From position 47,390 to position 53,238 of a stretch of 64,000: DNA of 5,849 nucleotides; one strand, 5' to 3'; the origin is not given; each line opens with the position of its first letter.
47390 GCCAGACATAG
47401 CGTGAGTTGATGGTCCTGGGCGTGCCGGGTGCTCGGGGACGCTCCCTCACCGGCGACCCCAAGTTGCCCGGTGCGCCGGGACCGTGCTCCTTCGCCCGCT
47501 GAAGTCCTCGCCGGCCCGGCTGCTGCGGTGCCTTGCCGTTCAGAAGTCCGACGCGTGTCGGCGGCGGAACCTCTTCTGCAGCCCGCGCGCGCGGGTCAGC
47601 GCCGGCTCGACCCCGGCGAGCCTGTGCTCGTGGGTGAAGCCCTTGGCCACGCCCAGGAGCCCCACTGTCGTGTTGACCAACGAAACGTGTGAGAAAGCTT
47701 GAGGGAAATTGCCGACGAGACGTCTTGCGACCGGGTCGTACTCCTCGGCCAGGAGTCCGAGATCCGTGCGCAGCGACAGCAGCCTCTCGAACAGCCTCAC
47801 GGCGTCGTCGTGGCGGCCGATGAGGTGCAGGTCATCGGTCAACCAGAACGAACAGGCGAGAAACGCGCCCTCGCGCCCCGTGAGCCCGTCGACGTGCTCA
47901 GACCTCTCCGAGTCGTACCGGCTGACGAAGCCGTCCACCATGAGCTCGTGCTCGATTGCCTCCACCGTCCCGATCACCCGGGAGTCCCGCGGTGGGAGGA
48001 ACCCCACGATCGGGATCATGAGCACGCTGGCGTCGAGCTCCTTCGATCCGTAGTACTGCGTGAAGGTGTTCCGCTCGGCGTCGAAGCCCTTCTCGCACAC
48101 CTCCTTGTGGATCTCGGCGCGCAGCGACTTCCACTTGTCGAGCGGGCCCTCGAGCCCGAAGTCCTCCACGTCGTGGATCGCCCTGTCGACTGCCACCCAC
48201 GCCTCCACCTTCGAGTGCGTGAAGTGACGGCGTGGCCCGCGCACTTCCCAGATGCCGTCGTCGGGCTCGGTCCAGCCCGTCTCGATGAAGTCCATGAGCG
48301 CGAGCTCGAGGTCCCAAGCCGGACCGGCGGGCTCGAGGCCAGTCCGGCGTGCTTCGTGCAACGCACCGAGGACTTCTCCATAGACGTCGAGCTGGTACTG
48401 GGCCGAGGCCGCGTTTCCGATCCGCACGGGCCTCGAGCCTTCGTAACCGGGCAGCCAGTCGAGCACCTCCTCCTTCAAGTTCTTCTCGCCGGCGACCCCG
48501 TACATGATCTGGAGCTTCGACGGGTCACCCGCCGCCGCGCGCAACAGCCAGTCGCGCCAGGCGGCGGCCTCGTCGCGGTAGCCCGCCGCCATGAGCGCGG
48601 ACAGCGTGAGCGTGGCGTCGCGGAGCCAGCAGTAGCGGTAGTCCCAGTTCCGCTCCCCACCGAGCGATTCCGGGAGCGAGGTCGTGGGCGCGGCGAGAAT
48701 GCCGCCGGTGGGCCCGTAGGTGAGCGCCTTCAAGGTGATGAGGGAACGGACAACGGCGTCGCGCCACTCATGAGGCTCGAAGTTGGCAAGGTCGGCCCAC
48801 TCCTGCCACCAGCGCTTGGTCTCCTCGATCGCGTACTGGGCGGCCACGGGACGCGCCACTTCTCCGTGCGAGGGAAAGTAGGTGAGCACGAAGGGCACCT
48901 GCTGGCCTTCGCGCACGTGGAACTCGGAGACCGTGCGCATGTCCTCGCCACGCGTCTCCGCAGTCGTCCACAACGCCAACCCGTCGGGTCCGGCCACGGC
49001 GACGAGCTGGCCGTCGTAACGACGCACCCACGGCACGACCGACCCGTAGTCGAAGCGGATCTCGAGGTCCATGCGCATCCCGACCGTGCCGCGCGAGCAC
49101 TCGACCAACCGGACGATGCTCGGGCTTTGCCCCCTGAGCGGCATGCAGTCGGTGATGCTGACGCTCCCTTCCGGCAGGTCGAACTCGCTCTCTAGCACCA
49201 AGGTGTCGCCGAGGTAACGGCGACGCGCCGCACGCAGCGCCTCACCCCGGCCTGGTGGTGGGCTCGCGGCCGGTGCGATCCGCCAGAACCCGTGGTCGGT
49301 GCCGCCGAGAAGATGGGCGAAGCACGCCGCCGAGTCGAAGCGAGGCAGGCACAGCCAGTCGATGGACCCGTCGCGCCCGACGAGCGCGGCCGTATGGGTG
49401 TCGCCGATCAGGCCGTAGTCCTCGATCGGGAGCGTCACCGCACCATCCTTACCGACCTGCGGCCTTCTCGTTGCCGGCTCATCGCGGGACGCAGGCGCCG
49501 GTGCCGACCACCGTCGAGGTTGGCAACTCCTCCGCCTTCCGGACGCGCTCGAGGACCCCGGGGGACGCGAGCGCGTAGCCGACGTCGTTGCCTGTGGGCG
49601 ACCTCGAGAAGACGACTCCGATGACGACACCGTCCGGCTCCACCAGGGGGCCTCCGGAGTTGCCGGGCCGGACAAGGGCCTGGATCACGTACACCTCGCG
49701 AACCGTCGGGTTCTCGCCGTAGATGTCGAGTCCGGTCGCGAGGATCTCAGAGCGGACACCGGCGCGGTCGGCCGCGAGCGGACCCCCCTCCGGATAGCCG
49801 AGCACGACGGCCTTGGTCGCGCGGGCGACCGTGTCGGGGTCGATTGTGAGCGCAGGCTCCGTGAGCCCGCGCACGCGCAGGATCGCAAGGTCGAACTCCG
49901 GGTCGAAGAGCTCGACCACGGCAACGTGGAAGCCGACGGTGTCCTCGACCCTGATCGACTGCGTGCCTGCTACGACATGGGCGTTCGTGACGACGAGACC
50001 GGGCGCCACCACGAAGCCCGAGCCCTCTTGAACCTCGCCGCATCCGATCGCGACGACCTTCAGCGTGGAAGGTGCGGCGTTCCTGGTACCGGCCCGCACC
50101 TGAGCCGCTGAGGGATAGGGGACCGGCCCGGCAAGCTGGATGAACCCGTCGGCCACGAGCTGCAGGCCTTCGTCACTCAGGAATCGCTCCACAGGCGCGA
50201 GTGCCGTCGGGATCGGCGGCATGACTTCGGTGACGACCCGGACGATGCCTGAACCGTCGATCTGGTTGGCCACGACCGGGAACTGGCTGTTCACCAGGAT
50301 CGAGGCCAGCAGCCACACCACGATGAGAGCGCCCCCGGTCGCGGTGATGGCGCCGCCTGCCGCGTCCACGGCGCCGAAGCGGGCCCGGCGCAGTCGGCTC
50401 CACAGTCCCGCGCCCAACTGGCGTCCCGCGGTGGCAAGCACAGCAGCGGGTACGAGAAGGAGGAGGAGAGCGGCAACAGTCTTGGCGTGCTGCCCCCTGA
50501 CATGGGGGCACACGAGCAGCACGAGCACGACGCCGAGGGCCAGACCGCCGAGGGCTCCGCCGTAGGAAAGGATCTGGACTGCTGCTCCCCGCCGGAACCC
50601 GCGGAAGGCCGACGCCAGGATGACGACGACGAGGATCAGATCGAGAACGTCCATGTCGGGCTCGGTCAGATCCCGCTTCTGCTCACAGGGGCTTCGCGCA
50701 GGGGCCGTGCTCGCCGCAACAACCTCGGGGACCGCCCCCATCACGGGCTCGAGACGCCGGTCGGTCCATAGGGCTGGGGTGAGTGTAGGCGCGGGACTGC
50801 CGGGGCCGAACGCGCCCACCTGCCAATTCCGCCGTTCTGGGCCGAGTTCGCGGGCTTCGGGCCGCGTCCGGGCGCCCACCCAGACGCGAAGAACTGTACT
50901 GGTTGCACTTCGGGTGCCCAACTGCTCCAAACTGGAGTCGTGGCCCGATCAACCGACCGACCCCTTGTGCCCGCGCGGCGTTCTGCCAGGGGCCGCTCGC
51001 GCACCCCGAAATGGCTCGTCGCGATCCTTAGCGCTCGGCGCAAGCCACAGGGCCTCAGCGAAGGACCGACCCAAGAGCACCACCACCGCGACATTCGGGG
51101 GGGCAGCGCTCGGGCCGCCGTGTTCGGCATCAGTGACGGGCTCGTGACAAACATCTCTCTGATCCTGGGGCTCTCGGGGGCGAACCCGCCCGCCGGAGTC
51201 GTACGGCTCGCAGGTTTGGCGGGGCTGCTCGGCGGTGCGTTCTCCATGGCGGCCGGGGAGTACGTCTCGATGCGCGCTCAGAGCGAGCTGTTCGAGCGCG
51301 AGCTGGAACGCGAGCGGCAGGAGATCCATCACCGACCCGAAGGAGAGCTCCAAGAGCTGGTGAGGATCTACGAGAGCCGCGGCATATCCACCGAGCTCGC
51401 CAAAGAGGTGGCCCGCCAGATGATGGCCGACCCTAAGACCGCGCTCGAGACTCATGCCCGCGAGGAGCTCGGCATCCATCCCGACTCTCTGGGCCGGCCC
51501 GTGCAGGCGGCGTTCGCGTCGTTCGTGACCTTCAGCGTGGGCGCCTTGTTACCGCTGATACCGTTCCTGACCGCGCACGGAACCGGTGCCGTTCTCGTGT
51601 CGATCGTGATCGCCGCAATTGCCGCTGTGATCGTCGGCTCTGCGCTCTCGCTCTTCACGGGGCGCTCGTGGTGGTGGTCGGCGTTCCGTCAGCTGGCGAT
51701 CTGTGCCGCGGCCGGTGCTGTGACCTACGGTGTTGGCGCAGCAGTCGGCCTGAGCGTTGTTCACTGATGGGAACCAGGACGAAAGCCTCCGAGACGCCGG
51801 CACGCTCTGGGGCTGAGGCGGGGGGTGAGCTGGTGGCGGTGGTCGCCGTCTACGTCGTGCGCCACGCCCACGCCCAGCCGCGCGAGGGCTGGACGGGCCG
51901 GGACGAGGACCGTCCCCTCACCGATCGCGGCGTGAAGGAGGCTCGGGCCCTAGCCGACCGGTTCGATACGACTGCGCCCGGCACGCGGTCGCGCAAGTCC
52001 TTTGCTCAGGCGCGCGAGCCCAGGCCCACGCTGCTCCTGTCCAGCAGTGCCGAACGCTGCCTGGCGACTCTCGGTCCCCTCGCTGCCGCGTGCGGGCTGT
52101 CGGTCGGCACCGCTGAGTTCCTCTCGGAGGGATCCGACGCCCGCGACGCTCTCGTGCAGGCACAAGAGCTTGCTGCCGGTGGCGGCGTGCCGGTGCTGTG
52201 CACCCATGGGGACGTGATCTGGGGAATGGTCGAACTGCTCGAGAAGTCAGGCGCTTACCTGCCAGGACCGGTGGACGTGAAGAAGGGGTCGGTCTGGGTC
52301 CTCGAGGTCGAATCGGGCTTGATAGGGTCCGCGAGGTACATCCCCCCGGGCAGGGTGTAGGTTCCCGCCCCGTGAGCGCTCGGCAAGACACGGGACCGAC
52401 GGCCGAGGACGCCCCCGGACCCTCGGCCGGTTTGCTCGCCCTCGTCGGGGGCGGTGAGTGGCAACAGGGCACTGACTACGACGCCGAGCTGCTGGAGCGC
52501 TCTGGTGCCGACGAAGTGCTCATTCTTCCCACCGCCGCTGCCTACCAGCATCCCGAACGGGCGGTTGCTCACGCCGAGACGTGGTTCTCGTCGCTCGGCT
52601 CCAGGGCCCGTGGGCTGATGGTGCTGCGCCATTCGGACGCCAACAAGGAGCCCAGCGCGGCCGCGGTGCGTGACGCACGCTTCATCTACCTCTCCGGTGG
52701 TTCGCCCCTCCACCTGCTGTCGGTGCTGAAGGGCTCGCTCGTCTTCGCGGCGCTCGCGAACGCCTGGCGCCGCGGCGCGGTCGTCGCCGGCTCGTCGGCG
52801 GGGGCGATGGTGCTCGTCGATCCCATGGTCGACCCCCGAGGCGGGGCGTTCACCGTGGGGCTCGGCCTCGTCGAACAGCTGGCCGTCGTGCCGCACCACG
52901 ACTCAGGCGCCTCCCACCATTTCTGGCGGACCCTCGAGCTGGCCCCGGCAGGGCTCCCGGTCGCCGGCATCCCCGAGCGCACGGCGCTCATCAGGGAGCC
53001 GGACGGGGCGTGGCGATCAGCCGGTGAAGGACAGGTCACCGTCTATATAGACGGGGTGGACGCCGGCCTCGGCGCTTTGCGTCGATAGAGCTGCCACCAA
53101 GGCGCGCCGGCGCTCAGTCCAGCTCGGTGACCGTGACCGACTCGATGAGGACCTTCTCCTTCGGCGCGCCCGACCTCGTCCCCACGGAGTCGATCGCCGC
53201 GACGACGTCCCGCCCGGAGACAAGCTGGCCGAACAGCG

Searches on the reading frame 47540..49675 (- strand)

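Call 10: search_protein_families(library=pfam, proteins=[window:47540-49675:-], max_evalue=0.001)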
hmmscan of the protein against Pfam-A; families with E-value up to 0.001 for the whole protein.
window:47540-49675:- (711 aa): 2 families
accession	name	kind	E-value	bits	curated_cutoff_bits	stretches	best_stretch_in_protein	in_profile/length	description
PF00723.27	Glyco_hydro_15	-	1.7e-90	304.4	22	1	305-669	4-425/427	Glycosyl hydrolases family 15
PF19291.4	TREH_N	-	3.3e-15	56.3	23.1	1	78-233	9-151/211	Trehalase-like, N-terminal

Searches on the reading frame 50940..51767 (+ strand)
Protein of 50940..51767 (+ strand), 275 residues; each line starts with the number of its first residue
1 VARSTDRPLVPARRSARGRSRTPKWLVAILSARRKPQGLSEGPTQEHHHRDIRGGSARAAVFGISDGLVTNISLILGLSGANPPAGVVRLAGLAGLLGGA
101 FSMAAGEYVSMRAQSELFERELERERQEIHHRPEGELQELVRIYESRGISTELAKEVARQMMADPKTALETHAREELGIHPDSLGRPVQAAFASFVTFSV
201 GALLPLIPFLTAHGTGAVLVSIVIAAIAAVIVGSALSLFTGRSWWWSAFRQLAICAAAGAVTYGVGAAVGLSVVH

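Call 41: search_protein_families(library=pfam, proteins=[window:50940-51767:+], max_evalue=0.00001)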
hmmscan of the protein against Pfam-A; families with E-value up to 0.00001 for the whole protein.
window:50940-51767:+ (275 aa): 1 family
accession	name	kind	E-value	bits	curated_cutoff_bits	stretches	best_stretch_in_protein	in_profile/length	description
PF01988.24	VIT1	-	3.3e-70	236.7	28.1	1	58-266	2-213/214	VIT family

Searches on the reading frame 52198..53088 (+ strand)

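Call 41: search_protein_families(library=pfam, proteins=[window:52198-53088:+], max_evalue=0.00001)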
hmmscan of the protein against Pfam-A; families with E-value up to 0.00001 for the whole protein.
window:52198-53088:+ (296 aa): 1 family
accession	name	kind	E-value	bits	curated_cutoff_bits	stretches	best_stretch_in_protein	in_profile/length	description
PF03575.23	Peptidase_S51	-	1.5e-17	64.4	23.9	1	81-267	2-199/206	Peptidase family S51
